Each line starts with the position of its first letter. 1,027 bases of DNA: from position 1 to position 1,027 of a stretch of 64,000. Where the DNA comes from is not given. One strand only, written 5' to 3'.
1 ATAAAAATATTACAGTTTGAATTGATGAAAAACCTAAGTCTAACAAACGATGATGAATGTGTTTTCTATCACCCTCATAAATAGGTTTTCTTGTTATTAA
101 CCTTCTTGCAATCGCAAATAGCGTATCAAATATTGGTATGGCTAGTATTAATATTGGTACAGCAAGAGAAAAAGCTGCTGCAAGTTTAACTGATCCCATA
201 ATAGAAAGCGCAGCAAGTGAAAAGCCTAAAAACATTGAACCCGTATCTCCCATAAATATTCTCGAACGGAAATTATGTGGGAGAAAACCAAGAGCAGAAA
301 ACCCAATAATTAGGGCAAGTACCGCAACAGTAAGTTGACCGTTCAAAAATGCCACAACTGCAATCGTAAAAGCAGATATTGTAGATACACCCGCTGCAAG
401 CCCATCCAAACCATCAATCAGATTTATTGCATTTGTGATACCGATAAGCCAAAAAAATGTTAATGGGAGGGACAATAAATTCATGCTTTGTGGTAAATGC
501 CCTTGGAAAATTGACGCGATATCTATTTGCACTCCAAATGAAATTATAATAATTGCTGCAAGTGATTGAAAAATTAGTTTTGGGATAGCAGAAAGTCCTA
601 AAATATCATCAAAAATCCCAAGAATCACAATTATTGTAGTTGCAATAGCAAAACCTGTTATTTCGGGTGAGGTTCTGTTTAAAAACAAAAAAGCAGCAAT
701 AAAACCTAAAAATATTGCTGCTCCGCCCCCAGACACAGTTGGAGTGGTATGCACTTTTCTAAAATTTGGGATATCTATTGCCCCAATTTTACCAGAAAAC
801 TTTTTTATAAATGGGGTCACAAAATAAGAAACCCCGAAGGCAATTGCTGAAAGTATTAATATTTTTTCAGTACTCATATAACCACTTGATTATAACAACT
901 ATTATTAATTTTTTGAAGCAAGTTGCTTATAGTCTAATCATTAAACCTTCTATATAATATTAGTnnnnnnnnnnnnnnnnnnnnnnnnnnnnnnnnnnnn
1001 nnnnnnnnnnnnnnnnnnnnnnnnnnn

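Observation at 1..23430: Glycan locus has the makeup of an S-layer-type protein O-glycosylation system, with two adjacent secreted proteins as candidate substrates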

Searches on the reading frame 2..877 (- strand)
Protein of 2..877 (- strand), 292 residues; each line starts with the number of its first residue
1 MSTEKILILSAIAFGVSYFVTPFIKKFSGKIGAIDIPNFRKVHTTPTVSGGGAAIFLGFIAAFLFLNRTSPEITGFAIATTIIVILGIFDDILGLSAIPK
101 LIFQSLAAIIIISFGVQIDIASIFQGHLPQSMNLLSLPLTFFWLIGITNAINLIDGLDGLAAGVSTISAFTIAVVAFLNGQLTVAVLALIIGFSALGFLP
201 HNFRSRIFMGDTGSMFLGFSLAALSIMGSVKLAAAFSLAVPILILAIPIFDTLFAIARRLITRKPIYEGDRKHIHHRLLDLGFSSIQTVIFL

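Call 55: search_protein_families(library=ncbifam, proteins=[window:2-877:-], max_evalue=1e-8)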
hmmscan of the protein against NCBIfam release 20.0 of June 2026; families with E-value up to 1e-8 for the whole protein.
seq(292 aa): 3 families
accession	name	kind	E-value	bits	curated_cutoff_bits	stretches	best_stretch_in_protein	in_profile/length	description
TIGR02380.1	ECA_wecA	exception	5.7e-38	130.9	326.05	1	16-290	10-292/346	UDP-N-acetylglucosamine--undecaprenyl-phosphate N-acetylglucosaminephosphotransferase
NF053644.1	MraY_archaea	equivalog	4.2e-26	92.1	450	1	100-248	153-295/340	pseudomurein biosynthesis MraY family phospho-N-acetylmuramoyl-pentapeptide-transferase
TIGR00445.1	mraY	equivalog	1.3e-16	61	192.05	1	39-290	29-301/321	phospho-N-acetylmuramoyl-pentapeptide-transferase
